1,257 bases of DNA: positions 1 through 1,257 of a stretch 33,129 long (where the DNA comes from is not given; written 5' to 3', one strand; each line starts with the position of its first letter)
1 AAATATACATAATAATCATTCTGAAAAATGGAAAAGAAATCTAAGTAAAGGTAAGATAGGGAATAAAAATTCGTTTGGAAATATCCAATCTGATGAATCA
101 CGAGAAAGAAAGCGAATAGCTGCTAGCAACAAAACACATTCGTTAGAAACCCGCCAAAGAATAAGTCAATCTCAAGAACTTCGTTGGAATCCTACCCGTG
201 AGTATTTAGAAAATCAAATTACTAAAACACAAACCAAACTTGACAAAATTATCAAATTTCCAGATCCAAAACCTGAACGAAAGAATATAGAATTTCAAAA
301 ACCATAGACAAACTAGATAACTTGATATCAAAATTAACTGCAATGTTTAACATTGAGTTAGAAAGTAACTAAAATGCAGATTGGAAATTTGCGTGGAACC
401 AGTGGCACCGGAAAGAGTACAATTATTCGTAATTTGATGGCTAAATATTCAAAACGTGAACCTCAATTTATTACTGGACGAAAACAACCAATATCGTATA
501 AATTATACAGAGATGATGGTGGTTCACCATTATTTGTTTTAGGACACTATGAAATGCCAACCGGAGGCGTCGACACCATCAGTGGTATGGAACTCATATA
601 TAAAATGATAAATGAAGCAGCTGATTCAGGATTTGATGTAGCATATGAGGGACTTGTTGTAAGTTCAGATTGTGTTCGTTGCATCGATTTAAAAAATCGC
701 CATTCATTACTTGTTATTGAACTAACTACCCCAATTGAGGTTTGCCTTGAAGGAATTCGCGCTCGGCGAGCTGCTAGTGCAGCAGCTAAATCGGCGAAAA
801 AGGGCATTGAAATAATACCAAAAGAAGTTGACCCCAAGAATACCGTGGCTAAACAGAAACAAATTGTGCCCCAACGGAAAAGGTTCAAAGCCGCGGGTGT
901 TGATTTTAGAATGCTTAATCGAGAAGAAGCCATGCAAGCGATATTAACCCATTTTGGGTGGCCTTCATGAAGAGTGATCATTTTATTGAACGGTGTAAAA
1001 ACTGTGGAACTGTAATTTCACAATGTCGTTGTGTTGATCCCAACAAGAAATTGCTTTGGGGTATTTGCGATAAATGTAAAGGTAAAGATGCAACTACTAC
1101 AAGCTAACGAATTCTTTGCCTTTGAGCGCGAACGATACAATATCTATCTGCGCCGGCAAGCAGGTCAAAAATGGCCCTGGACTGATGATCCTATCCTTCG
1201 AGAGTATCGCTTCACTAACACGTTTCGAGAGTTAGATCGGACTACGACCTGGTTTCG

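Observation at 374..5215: Thymidine (5-hmdU-derived) hypermodification gene cluster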

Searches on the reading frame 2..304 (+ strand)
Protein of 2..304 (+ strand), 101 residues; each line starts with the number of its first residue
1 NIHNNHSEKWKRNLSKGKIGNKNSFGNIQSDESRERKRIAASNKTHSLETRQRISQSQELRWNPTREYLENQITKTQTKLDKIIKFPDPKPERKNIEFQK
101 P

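Call 100: search_protein_families(library=pfam, proteins=[window:2-304:+], max_evalue=0.05)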
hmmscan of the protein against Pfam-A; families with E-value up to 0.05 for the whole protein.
window:2-304:+ (101 aa): 1 family
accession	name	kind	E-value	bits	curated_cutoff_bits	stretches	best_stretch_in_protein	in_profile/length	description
PF07460.16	NUMOD3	-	3.6e-05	24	20.4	1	43-55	25-37/37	NUMOD3 motif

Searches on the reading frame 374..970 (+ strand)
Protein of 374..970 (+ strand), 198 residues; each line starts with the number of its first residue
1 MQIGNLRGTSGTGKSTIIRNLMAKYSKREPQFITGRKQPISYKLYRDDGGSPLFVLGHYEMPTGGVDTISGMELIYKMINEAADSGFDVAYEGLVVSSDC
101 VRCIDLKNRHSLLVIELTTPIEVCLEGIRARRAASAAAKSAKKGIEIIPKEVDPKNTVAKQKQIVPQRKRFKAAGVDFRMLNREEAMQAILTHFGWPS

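Call 3: search_protein_families(library=pfam, proteins=[window:374-970:+], max_evalue=0.1)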
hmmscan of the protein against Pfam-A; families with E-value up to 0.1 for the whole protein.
window:374-970:+ (198 aa): 11 families
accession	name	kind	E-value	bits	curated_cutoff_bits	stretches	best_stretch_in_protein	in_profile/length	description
PF13191.12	AAA_16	-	0.00034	21.6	32.6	1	6-40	29-63/167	AAA ATPase domain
PF00005.33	ABC_tran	-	0.0023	19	25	1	5-31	15-41/137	ABC transporter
PF13671.12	AAA_33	-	0.0045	17.7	27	0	6-24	4-22/143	AAA domain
PF13401.12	AAA_22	-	0.0045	17.7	27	1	4-36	8-33/130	AAA domain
PF18748.7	HMUDK_HMUD1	-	0.013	15.4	27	1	7-133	23-149/196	5-hmdU DNA kinase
PF20720.3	nSTAND3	-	0.018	15.2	27.2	1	6-33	22-49/155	Novel STAND NTPase 3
PF01656.29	CbiA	-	0.041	14.3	25.4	0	8-28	6-26/125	CobQ/CobB/MinD/ParA nucleotide binding domain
PF05673.19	DUF815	-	0.052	13.1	23.8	1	6-33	58-85/249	Protein of unknown function (DUF815)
PF12775.13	AAA_7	-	0.072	13.1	25.8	0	7-29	39-61/181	P-loop containing dynein motor region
PF03193.22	RsgA_GTPase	-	0.073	13.3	30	0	6-25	111-130/174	RsgA GTPase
PF13238.12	AAA_18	-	0.086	13.7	29.4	0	7-24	4-21/128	AAA domain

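Call 4: search_protein_families(library=phrogs, proteins=[window:374-970:+], max_evalue=0.01)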
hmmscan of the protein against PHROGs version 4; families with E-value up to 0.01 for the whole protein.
window:374-970:+ (198 aa): 1 family
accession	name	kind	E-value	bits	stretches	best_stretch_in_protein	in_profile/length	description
phrog_800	-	head and packaging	2.5e-14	53.8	1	3-139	34-166/511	terminase small subunit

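Call 23: find_encoding_contigs(protein=window:374-970:+, flank=10000, max_places=6)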
Protein window:374-970:+ (198 aa): no gene with exactly this product is on record in the collection.

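Call 76: search_dna_similar(query=window:374-970:+, collection=phages, mode=protein, max_rows=40, rows=spread, max_evalue=0.001)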
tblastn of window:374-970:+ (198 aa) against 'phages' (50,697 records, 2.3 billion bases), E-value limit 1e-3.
Records with a match: 25; places in all: 25; records where one place covers at least 80% of the query: 24.
Best place of each record, by identity: <60% 25.
By first word of the organism name: Pseudomonas 17; Rhizobium 3; phage 1; Caudoviricetes 1; Bacteriophage 1; Pseudanabaena 1; Bacillus 1.
By host as written in the record: Pseudomonas aeruginosa 11; Pseudomonas sp. 3; - 3; Pseudomonas aeruginosa PA14 1; Pseudomonas luteola 1; Pseudomonas aeruginosa PAO-1 1; Rhizobium phaseoli INC1-2 1; Rhizobium etli 343 1; and 3 more.
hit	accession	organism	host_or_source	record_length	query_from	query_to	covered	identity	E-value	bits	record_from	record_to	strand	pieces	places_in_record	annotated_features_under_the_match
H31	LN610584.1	Pseudomonas phage vB_PaeS_PAO1_Ab19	Pseudomonas aeruginosa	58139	2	190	95%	42.1%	9e-35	135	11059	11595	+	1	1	record has no annotation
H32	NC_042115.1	Pseudomonas phage vB_PaeS_PAO1_Ab19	Pseudomonas aeruginosa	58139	2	190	95%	42.1%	9e-35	135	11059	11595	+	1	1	terminase small subunit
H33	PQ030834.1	Pseudomonas phage phiW8-1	Pseudomonas aeruginosa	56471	2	190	95%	42.1%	2e-34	134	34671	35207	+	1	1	record has no annotation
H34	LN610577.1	Pseudomonas phage vB_PaeS_PAO1_Ab18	Pseudomonas aeruginosa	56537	2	190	95%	42.1%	3e-34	133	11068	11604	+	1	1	ORF12: hypothetical protein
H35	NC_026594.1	Pseudomonas phage vB_PaeS_PAO1_Ab18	Pseudomonas aeruginosa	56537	2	190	95%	42.1%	3e-34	133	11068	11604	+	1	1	ORF12: terminase small subunit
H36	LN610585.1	Pseudomonas phage vB_PaeS_PAO1_Ab20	Pseudomonas aeruginosa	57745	2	190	95%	42.1%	4e-34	133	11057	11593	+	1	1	record has no annotation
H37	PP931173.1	Pseudomonas phage PAKlein3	Pseudomonas aeruginosa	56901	2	190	95%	42.1%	4e-34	132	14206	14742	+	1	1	terminase small subunit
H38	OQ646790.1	Pseudomonas phage PA_LZ03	Pseudomonas aeruginosa PA14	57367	2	190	95%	41.6%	2e-34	134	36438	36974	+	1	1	hypothetical protein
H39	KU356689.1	Pseudomonas phage ZC01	Pseudomonas aeruginosa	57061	2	190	95%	41.6%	4e-34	133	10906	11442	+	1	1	hypothetical protein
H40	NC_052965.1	Pseudomonas phage ZC01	Pseudomonas aeruginosa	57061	2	190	95%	41.6%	4e-34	133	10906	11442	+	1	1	terminase small subunit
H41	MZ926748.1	Pseudomonas phage AIIMS-Plu-RaNi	Pseudomonas luteola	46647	5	190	94%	42.2%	7e-33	129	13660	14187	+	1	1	hypothetical protein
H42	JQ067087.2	Pseudomonas phage PaMx11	Pseudomonas aeruginosa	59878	5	190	94%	42.2%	1e-32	129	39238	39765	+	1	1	hypothetical protein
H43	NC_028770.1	Pseudomonas phage PaMx11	Pseudomonas aeruginosa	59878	5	190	94%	42.2%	1e-32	129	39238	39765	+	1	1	terminase small subunit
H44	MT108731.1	Pseudomonas phage Epa43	Pseudomonas sp.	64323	5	190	94%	41.2%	2e-32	128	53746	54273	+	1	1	none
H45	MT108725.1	Pseudomonas phage Epa5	Pseudomonas sp.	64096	5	190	94%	41.2%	2e-32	128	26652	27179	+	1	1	none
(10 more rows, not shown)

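Call 86: search_protein_families(library=ncbifam, proteins=[window:374-970:+], max_evalue=0.01)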
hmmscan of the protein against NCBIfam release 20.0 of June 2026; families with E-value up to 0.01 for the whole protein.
window:374-970:+ (198 aa): 1 family
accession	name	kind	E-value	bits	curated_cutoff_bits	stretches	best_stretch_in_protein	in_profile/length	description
TIGR02324.1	CP_lyasePhnL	equivalog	0.0096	15.4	256.3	0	5-29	38-62/224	phosphonate C-P lyase system protein PhnL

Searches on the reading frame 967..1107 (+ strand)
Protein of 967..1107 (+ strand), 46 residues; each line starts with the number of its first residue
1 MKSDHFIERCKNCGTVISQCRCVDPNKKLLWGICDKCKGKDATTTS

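Call 86: search_protein_families(library=ncbifam, proteins=[window:967-1107:+], max_evalue=0.01)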
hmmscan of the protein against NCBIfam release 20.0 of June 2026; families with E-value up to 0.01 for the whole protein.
window:967-1107:+ (46 aa): 0 families

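Call 100: search_protein_families(library=pfam, proteins=[window:967-1107:+], max_evalue=0.05)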
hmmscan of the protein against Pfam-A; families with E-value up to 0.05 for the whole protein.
window:967-1107:+ (46 aa): 0 families
